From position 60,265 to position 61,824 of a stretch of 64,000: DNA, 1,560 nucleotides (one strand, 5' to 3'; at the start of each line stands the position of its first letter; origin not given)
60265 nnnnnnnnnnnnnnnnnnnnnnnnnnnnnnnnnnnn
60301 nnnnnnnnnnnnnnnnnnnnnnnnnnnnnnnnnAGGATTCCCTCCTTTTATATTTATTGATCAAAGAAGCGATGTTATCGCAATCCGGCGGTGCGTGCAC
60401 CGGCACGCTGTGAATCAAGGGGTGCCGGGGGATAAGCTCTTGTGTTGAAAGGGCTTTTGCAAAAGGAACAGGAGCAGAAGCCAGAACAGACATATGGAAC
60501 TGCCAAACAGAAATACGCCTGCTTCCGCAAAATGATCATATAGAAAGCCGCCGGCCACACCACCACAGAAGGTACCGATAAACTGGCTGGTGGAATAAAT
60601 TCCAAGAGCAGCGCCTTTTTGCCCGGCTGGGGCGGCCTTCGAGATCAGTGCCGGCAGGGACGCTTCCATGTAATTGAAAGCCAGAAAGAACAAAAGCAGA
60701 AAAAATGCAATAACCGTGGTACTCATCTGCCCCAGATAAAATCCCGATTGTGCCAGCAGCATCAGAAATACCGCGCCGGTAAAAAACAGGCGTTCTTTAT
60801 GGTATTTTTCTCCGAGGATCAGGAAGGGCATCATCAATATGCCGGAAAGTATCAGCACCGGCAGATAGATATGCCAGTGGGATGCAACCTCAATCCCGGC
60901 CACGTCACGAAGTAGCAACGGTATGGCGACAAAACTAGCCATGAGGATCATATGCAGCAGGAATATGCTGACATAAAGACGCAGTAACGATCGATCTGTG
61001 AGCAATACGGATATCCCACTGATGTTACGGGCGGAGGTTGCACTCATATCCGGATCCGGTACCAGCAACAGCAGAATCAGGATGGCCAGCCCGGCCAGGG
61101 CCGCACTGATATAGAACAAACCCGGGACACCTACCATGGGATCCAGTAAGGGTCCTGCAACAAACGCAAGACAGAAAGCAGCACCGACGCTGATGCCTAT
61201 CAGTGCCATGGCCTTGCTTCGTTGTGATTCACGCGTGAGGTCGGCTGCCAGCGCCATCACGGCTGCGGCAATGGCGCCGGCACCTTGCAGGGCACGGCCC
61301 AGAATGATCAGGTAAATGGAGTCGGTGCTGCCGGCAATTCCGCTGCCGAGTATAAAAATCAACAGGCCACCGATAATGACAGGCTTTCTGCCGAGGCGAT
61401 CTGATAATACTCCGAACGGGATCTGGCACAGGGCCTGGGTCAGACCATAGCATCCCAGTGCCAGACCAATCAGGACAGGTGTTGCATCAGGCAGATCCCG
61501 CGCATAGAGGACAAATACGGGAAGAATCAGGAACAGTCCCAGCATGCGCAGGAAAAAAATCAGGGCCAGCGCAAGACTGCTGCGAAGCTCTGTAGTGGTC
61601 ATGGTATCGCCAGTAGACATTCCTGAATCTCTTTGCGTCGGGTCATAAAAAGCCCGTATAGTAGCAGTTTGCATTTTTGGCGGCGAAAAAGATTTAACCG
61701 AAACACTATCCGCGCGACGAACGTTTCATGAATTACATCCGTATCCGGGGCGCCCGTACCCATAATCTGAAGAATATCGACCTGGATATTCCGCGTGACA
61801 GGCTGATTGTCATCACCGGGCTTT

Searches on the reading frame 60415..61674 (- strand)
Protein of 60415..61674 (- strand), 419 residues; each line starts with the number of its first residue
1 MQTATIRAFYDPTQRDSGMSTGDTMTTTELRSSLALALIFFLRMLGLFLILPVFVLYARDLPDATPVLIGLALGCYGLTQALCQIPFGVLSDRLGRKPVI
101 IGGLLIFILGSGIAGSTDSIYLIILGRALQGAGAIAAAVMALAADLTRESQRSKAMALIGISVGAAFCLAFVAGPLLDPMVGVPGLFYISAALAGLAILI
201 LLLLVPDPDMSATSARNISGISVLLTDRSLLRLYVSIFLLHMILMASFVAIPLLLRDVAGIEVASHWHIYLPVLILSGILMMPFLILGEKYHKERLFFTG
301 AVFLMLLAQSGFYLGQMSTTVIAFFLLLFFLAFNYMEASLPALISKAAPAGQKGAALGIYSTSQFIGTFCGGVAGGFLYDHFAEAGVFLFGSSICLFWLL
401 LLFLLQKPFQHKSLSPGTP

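Call 38: search_protein_families(library=ncbifam, proteins=[window:60415-61674:-], max_evalue=0.00001)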
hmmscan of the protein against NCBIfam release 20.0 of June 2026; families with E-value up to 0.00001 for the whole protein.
window:60415-61674:- (419 aa): 38 families (the best 25 are shown)
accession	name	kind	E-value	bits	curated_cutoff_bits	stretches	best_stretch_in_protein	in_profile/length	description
TIGR00880.1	2_A_01_02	superfamily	5.8e-23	81.6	131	1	71-207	2-140/141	multidrug resistance protein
TIGR00710.1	efflux_Bcr_CflA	subfamily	3.5e-17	62.9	200.9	1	33-347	7-321/385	Bcr/CflA family efflux MFS transporter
NF008650.1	PRK11646.1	equivalog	8.5e-16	57.9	469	1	40-383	19-361/400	multidrug efflux MFS transporter MdtH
NF012174.0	tet_MFS_A_B_C_D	equivalog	5.1e-15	55.2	475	1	37-245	8-218/382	Tet(A)/Tet(B)/Tet(C) family tetracycline efflux MFS transporter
NF008314.0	PRK11102.1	equivalog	1.4e-14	54.1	303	1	33-208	12-188/396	Bcr/CflA family multidrug efflux MFS transporter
NF053757.1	BclibactTpBcbE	equivalog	2.2e-14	53.2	600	1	34-408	5-391/394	bacillibactin exporter BcbE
NF008654.0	PRK11652.1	equivalog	1.2e-13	50.7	479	1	71-358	48-342/397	multidrug efflux MFS transporter EmrD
NF007782.0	PRK10473.1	subfamily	5.5e-13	48.7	417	1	55-327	27-304/394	MdtL family multidrug efflux MFS transporter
NF008270.1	PRK11043.1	equivalog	2e-12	47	430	1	36-224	10-200/382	purine nucleoside transporter PunC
NF033134.0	cmlA_floR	equivalog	4.5e-12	46.1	450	1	41-243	20-222/388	CmlA/FloR family chloramphenicol efflux MFS transporter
NF012193.0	tet_MFS_A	exception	1.7e-11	43.7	840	1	42-209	15-184/394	tetracycline efflux MFS transporter Tet(A)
NF012191.0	tet_MFS_C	exception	3.1e-11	42.8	850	1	42-205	16-181/396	tetracycline efflux MFS transporter Tet(C)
NF012187.0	tet_MFS_E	exception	6.7e-11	41.9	820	1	37-206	9-180/405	tetracycline efflux MFS transporter Tet(E)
NF045486.1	tet_MFS_30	exception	2e-10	40.5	730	1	46-246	18-217/392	tetracycline efflux MFS transporter Tet(30)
TIGR00711.1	efflux_EmrB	subfamily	3.1e-10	39.4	230.2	1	76-226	46-196/485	DHA2 family efflux MFS transporter permease subunit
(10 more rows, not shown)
